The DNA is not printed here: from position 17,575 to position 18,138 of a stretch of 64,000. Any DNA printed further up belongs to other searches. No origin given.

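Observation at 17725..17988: Third gene translationally coupled between istA and istB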

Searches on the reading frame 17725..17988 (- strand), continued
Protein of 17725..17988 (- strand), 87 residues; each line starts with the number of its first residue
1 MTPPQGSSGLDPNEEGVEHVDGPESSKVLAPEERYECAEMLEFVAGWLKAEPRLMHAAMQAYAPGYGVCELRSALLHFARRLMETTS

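Call 35: find_related_loci(query=A5, collection=genome_contigs, flank=6000)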
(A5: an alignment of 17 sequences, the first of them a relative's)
Query A5 (77 aa) in genome_contigs; peptide patterns used: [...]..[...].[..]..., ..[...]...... (x = any residue, [..] = any of these).
220 stretches matched a pattern; 31 encode a relative of the query (tblastn E <= 1e-3); 31 distinct loci.
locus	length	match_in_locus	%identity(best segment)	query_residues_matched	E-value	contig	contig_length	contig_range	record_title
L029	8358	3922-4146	71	1-75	2e-31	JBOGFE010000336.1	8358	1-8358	MAG: Acidimicrobiia bacterium isolate SC-S_metawrap_bin.95 k127_1780495, whole genome shotgun sequence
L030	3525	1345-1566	57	5-77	1e-18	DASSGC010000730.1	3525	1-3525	MAG TPA_asm: Acidimicrobiales bacterium isolate SMAG_U1022 k141_1078374, whole genome shotgun sequence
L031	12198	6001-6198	55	8-72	2e-16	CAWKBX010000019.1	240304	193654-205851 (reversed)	MAG: uncultured Actinomycetes bacterium isolate MFD04651.bin.1.168 genome assembly, contig: contig_9264, whole genome sh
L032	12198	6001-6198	55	8-72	2e-16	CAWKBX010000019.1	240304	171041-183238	MAG: uncultured Actinomycetes bacterium isolate MFD04651.bin.1.168 genome assembly, contig: contig_9264, whole genome sh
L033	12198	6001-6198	55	8-72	2e-16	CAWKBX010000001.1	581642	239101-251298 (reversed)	MAG: uncultured Actinomycetes bacterium isolate MFD04651.bin.1.168 genome assembly, contig: contig_11699, whole genome s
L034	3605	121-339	52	5-76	3e-16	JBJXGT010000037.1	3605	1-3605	MAG: Gemmatimonadales bacterium isolate F1F2.bin.18 k127_1474112, whole genome shotgun sequence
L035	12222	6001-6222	54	1-76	4e-16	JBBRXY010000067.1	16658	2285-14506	MAG: Acidimicrobiales bacterium isolate La5_maxbin2.246 La5_maxbin2.246_K_2341853_L_16658_cov_16.2658, whole genome shot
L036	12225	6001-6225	49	5-77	2e-15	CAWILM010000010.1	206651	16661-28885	MAG: uncultured Acidimicrobiaceae bacterium isolate MFD03323.bin.2.48 genome assembly, contig: contig_25226, whole genom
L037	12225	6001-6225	49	5-77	2e-15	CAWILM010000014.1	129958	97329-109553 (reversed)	MAG: uncultured Acidimicrobiaceae bacterium isolate MFD03323.bin.2.48 genome assembly, contig: contig_25243, whole genom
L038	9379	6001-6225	49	5-77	2e-15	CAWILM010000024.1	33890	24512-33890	MAG: uncultured Acidimicrobiaceae bacterium isolate MFD03323.bin.2.48 genome assembly, contig: contig_25333, whole genom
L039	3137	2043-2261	59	1-73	4e-15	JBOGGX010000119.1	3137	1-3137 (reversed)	MAG: Acidimicrobiales bacterium isolate M3-S_metabat2.bin.245_sub k127_71613, whole genome shotgun sequence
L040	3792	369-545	53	5-62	4e-14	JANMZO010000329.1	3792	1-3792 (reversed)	MAG: Acidimicrobiia bacterium isolate OTE_78_metabat_91 OTE_78_k141_2997919, whole genome shotgun sequence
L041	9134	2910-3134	48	5-77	8e-14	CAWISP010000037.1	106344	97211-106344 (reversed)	MAG: uncultured Acidimicrobiales bacterium isolate MFD09222.bin.3.40 genome assembly, contig: contig_66074, whole genome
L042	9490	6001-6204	50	5-70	7e-14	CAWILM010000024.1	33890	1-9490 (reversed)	MAG: uncultured Acidimicrobiaceae bacterium isolate MFD03323.bin.2.48 genome assembly, contig: contig_25333, whole genom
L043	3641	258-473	44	5-75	2e-12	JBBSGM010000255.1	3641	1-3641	MAG: Mycobacteriales bacterium isolate LS2_sbin.39 LS2_sbin.39_K_134689_L_3641_cov_36.0066, whole genome shotgun sequenc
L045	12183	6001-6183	49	10-72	4e-11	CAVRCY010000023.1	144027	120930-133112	MAG: uncultured Acidimicrobiia bacterium isolate MFD04850.bin.2.113 genome assembly, contig: contig_91984, whole genome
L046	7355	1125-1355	46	1-75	1e-10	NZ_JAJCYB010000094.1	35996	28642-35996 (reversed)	MAG: Pseudonocardia sp. isolate OFTM178 OFTM178_93, whole genome shotgun sequence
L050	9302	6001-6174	51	15-76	7e-10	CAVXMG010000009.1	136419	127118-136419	MAG: uncultured Actinomycetes bacterium isolate MFD02671.bin.2.13 genome assembly, contig: contig_18969, whole genome sh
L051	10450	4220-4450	40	1-75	3e-9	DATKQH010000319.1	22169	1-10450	MAG TPA_asm: Streptosporangiaceae bacterium isolate SMAG_U13997 k141_565050, whole genome shotgun sequence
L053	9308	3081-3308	41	1-74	1e-8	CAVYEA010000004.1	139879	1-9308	MAG: uncultured Actinomycetes bacterium isolate MFD00991.bin.2.67 genome assembly, contig: contig_34644, whole genome sh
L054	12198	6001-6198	46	1-65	1e-8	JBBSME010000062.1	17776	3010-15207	MAG: Acidimicrobiales bacterium isolate LS5_sbin.20 LS5_sbin.20_K_849403_L_17776_cov_17.8370, whole genome shotgun seque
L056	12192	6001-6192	41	5-67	2e-6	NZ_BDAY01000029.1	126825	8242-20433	Nocardia altamirensis NBRC 108246, whole genome shotgun sequence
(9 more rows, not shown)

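Call 47: search_protein_families(library=phrogs, proteins=[window:17728-17988:-, P0055, P0043, P0117, P0014], max_evalue=1)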
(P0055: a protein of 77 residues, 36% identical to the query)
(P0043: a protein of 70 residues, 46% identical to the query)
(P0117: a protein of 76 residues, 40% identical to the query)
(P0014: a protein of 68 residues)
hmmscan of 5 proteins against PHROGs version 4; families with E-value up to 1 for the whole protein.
window:17728-17988:- (87 aa): 3 families
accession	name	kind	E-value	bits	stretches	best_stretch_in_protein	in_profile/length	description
phrog_13921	-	unknown function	0.21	12.3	0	38-48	9-19/47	-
phrog_33034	-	unknown function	0.27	12.2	1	40-80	11-51/62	-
phrog_10143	-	head and packaging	0.32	12.1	0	69-87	16-32/32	minor coat protein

P0055 (77 aa): 0 families

P0043 (70 aa): 0 families

P0117 (76 aa): 0 families

P0014 (68 aa): 1 family
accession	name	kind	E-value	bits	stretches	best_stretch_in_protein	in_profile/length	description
phrog_13921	-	unknown function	0.27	12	0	20-40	10-30/47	-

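Call 48: search_protein_families(library=padloc, proteins=[window:17728-17988:-, P0055, P0043, P0117, P0014], max_evalue=1)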
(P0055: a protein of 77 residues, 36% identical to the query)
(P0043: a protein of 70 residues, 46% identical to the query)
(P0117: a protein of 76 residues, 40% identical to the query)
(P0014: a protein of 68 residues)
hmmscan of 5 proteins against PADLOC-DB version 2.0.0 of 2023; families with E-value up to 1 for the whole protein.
window:17728-17988:- (87 aa): 0 families

P0055 (77 aa): 0 families

P0043 (70 aa): 0 families

P0117 (76 aa): 0 families

P0014 (68 aa): 0 families

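Call 49: search_solved_structures(query=A3, max_evalue=10)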
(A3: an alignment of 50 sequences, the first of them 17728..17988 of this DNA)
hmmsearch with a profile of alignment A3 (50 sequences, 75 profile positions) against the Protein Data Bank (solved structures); distinct sequences matched with E-value up to 10: 6.
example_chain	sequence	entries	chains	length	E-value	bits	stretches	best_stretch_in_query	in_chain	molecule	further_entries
4tr3_A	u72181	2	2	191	0.45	13.8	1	43-68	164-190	Type III iodothyronine deiodinase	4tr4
6zee_W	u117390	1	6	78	0.55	13.5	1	28-59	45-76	Phosphatase and actin regulator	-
4d7r_A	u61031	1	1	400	0.56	13.5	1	20-59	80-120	PROLINE/BETAINE TRANSPORTER, RALF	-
2idg_A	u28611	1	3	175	0.8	13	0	19-38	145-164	Hypothetical protein AF0160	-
2xol_A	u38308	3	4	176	0.81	13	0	19-38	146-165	CHAPERONE PROTEIN TTRD | TTRD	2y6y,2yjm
5b68_A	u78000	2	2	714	1.2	12.5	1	6-34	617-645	4-alpha-glucanotransferase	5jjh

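Call 51: list_cluster_members(proteins=[P0043, P0055, P0036, P0013, P0016, P0052])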
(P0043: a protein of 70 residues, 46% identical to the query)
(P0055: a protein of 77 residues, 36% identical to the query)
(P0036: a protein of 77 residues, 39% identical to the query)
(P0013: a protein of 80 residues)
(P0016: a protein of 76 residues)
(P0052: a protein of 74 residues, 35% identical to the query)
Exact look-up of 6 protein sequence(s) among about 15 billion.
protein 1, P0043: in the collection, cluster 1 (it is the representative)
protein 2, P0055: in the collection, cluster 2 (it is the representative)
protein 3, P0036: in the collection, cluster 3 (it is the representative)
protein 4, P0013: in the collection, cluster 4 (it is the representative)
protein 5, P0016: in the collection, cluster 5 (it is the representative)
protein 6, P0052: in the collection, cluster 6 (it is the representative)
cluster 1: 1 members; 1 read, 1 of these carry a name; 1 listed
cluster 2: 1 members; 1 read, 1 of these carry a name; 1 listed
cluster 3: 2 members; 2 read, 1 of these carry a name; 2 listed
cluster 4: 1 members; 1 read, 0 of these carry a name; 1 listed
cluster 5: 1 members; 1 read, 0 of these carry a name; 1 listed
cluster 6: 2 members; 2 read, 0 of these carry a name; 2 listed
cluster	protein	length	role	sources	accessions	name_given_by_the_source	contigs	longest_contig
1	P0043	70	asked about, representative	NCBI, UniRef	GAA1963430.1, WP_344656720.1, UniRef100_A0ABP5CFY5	hypothetical protein [Catenulispora subtropica] | CdiI immunity protein domain-containing protein n=1 Tax=Catenulispora subtropica ...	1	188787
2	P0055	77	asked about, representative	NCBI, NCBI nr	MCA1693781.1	MAG: hypothetical protein LC749_03120 [Actinobacteria bacterium] | hypothetical protein [Actinomycetota bacterium]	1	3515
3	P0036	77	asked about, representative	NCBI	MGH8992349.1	MAG: hypothetical protein ACRDZ7_12635 [Acidimicrobiia bacterium]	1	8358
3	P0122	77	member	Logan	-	-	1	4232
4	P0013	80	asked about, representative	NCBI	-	-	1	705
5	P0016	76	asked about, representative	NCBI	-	-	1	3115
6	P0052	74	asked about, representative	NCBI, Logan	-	-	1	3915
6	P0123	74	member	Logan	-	-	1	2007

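Call 64: search_dna_similar(query=window:17728-17988:-, collection=plasmids, mode=protein, max_evalue=0.001, max_rows=20)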
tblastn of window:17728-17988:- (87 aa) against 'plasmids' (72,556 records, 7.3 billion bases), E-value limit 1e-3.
No match.

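Call 65: search_dna_similar(query=P0055, collection=plasmids, mode=protein, max_evalue=0.001, max_rows=30)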
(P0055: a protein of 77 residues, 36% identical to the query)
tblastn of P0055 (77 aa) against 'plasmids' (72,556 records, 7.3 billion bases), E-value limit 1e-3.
No match.

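Call 67: search_protein_families(library=pfam, proteins=[L045:5104-6201:+, L045:6359-7636:-, L046:58-1065:-, L046:1585-3489:+, L050:3929-5329:+, L050:6350-7303:-, L051:2943-4190:+, L051:4525-5190:+, L053:1822-3039:+, L053:3386-4360:+], max_evalue=0.001)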
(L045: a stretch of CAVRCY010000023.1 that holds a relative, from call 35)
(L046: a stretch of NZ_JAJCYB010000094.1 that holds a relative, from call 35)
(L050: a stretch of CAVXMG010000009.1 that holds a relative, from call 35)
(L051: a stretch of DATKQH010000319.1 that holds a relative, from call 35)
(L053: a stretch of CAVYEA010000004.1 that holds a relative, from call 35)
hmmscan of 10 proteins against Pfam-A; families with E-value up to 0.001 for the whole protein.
L045:5104-6201:+ (365 aa): 0 families

L045:6359-7636:- (425 aa): 3 families
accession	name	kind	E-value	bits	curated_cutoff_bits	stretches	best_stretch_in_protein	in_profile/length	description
PF00078.32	RVT_1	-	2.7e-39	135.4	29.6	1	80-301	1-205/205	Reverse transcriptase (RNA-dependent DNA polymerase)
PF08388.16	GIIM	-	5.6e-15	55.5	23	1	327-397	2-75/80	Group II intron, maturase-specific domain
PF00680.25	RdRP_1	-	1.9e-06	27.4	23.9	1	145-304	226-393/450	Viral RNA-dependent RNA polymerase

L046:58-1065:- (335 aa): 0 families

L046:1585-3489:+ (634 aa): 0 families

L050:3929-5329:+ (466 aa): 16 families
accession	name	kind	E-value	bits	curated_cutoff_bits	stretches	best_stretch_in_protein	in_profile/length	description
PF07992.20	Pyr_redox_2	-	4e-61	207.4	26.1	1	4-324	1-291/291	Pyridine nucleotide-disulphide oxidoreductase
PF00070.33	Pyr_redox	-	3.4e-23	82.4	22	1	177-247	2-72/82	Pyridine nucleotide-disulphide oxidoreductase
PF02852.28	Pyr_redox_dim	-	4.7e-23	81.9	25.3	1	344-451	2-109/110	Pyridine nucleotide-disulphide oxidoreductase, dimerisation domain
PF12831.13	FAD_oxidored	-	4.5e-12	46.4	27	1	5-114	1-109/416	FAD dependent oxidoreductase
PF13738.12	Pyr_redox_3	-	8.4e-09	35.5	30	1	134-308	122-305/305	Pyridine nucleotide-disulphide oxidoreductase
PF13450.12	NAD_binding_8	-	4.3e-08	33.8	21.9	1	8-43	1-36/68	NAD(P)-binding Rossmann-like domain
PF03486.20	HI0933_like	-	8e-08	32.5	50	1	5-46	2-43/244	HI0933-like protein Rossmann domain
PF01262.27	AlaDh_PNT_C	-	1.4e-07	31.6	23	0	175-214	29-68/214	Alanine dehydrogenase/PNT, C-terminal domain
PF01946.23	Thi4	-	1.6e-07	31.3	26.2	1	4-90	18-109/235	Thi4 family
PF01134.28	GIDA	-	2.3e-06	27.3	22.1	1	5-146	1-150/391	Glucose inhibited division protein A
PF00890.30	FAD_binding_2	-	4.5e-06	26.5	20.4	1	5-40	1-36/414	FAD binding domain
PF01266.30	DAO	-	1.1e-05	25.5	27.9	0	5-41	1-37/353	FAD dependent oxidoreductase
PF02737.24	3HCDH_N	-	2.6e-05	24.6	22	0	178-222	3-47/180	3-hydroxyacyl-CoA dehydrogenase, NAD binding domain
PF01494.25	FAD_binding_3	-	5.2e-05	23.1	22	0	4-36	2-34/349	FAD binding domain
PF13478.12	XdhC_C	-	6.5e-05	23.9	29.7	0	177-210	1-34/125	XdhC Rossmann domain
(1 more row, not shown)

L050:6350-7303:- (317 aa): 1 family
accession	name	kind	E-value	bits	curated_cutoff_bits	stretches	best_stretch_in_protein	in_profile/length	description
PF09126.16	NaeI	-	2.3e-111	372.1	25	1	20-310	2-287/288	Restriction endonuclease NaeI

L051:2943-4190:+ (415 aa): 6 families
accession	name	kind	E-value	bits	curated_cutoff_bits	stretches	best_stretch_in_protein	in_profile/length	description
PF13384.12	HTH_23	-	1.5e-18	66.4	24.6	2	87-125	2-40/50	Homeodomain-like domain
PF13936.12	HTH_38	-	7.2e-18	64.5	27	1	85-126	3-44/44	Helix-turn-helix domain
PF00665.32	rve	-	2.3e-14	53.9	32.6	1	259-351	4-102/102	Integrase core domain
PF13518.12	HTH_28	-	2.8e-10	40.6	25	1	20-53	1-34/52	Helix-turn-helix domain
PF01527.26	HTH_Tnp_1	-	0.00022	21.8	24.1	0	19-53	10-45/75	Transposase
PF13551.12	HTH_29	-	0.00061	20.3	28.1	0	26-53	6-34/64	Winged helix-turn helix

L051:4525-5190:+ (221 aa): 0 families

L053:1822-3039:+ (405 aa): 6 families
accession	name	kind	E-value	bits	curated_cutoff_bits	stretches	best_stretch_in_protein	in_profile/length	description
PF13936.12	HTH_38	-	8.1e-15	54.7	27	1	78-119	3-44/44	Helix-turn-helix domain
PF13384.12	HTH_23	-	7.3e-14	51.5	24.6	2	80-119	2-41/50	Homeodomain-like domain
PF00665.32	rve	-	7e-13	49.2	32.6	1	251-345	3-102/102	Integrase core domain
PF13518.12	HTH_28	-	6.6e-06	26.5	25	1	15-47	2-34/52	Helix-turn-helix domain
PF13565.12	HTH_32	-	0.00055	20.9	33.7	1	138-194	19-71/73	Homeodomain-like domain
PF13551.12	HTH_29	-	0.00063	20.2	28.1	0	20-47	6-34/64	Winged helix-turn helix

L053:3386-4360:+ (324 aa): 0 families

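Call 73: find_encoding_contigs(protein=P0041, flank=4000, max_places=3)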
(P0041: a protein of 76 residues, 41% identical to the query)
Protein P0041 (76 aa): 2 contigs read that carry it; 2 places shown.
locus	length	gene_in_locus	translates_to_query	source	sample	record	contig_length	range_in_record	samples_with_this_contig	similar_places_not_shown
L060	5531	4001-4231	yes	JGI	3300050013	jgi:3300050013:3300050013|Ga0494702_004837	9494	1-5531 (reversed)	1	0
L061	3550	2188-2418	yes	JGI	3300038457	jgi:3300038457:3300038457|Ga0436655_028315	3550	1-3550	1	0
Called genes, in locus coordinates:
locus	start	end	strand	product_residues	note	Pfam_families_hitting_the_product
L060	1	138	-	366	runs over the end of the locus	PF02899:Phage_int_SAM_1 (weak), PF00589:Phage_integrase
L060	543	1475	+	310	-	-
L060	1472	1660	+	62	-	PF00589:Phage_integrase (weak)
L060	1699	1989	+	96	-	PF13443:HTH_26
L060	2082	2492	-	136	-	-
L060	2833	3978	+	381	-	-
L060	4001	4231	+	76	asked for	-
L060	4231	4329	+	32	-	-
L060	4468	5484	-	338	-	PF00665:rve, PF13683:rve_3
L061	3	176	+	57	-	?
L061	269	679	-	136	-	-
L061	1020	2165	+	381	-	-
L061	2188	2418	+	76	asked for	-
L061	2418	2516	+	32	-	-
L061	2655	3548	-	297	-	?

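Call 74: find_encoding_contigs(protein=P0084, flank=4000, max_places=3)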
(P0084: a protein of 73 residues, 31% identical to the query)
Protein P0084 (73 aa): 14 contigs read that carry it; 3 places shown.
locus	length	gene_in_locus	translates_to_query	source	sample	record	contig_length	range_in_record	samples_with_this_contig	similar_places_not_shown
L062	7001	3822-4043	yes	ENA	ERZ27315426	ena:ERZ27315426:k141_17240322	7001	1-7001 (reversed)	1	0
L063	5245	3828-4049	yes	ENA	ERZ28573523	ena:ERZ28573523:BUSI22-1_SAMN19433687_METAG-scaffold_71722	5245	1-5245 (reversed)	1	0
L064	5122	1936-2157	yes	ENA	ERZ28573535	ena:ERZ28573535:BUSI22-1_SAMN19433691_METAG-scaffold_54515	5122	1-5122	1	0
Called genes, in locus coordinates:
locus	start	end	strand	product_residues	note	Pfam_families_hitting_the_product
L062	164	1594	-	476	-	PF00078:RVT_1, PF00680:RdRP_1 (faint), PF08388:GIIM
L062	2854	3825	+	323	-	PF22483:Mu-transpos_C_2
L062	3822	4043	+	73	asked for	-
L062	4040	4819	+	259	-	PF01695:IstB_IS21, PF00308:Bac_DnaA (weak), PF13604:AAA_30 (faint)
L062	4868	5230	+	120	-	-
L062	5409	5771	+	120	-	-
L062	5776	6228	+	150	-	PF03476:MOSC_N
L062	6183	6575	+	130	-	PF03473:MOSC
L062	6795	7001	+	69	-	?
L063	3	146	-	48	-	?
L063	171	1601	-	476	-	PF00078:RVT_1, PF00680:RdRP_1 (faint), PF08388:GIIM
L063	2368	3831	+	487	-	PF00665:rve (weak), PF22483:Mu-transpos_C_2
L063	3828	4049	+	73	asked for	-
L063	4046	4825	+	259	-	PF01695:IstB_IS21, PF00308:Bac_DnaA (weak), PF13604:AAA_30 (faint)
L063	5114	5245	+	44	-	?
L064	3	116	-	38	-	?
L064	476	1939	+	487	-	PF00665:rve (weak), PF22483:Mu-transpos_C_2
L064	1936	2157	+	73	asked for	-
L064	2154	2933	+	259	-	PF01695:IstB_IS21, PF00308:Bac_DnaA (weak), PF13604:AAA_30 (faint)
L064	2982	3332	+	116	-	-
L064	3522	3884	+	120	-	-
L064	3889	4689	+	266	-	PF03476:MOSC_N, PF03473:MOSC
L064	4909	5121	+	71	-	?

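Call 75: find_encoding_contigs(protein=P0042, flank=4000, max_places=3)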
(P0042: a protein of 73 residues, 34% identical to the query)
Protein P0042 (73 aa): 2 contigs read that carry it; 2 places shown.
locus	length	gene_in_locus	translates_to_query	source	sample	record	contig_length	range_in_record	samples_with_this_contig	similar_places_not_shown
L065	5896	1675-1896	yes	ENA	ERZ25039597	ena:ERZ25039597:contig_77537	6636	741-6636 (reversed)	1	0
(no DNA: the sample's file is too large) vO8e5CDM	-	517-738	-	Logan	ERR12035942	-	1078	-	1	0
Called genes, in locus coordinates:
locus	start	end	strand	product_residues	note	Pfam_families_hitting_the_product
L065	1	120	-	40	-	?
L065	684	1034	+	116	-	-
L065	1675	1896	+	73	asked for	-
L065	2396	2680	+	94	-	PF01695:IstB_IS21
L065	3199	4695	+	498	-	-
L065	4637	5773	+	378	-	PF02796:HTH_7 (faint), PF13384:HTH_23 (faint), PF13518:HTH_28 (faint), PF08281:Sigma70_r4_2 (faint), PF13404:HTH_AsnC-type (faint), PF24001:DUF7317 (faint), PF04545:Sigma70_r4 (weak), PF13412:HTH_24 (faint)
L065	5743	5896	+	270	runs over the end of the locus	PF04760:IF2_N (faint)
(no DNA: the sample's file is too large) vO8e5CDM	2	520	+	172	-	?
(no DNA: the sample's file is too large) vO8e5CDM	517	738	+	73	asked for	-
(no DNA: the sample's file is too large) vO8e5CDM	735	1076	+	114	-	?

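Call 76: find_encoding_contigs(protein=P0032, flank=4000, max_places=3)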
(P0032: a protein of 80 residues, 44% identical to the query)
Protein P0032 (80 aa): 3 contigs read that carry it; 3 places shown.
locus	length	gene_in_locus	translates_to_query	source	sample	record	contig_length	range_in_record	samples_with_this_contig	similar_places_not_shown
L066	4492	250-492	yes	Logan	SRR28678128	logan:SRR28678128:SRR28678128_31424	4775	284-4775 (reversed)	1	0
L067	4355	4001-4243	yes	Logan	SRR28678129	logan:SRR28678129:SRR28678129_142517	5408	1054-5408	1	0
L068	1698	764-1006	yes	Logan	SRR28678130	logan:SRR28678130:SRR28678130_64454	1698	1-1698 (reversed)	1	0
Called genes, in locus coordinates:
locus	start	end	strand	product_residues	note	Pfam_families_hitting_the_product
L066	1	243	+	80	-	?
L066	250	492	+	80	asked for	-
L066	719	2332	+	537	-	-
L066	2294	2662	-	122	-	-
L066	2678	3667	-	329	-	-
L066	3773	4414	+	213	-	-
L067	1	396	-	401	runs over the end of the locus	PF05977:MFS_3, PF07690:MFS_1, PF12832:MFS_1_like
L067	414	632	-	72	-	PF04149:DUF397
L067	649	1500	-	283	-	PF13560:HTH_31, PF19054:DUF5753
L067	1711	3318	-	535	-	-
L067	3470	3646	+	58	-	PF18974:DUF5710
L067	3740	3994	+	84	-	-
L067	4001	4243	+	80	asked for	-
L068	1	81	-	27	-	?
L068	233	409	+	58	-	PF18974:DUF5710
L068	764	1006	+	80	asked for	-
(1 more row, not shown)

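Call 78: search_protein_families(library=ncbifam, alignment_id=A3, max_evalue=1)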
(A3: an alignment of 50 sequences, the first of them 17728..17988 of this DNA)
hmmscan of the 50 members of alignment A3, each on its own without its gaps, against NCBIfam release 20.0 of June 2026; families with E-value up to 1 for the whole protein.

A. member 1, window:17728-17988:- (87 aa): 0 families

B. families by the number of members that match (of 50 scanned): 5 families
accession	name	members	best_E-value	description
NF007921.0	PRK10636.1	1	0.067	ABC transporter ATP-binding protein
NF001866.0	PRK00625.1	1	0.091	shikimate kinase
NF041402.1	XopAG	1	0.11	XopAG/AvrGf1 family type III secretion system effector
NF008877.0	PRK11913.1-2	1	0.18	phenylalanine 4-monooxygenase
NF053868.1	DS1_1_antiphage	1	0.32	nucleoid-associated anti-phage protein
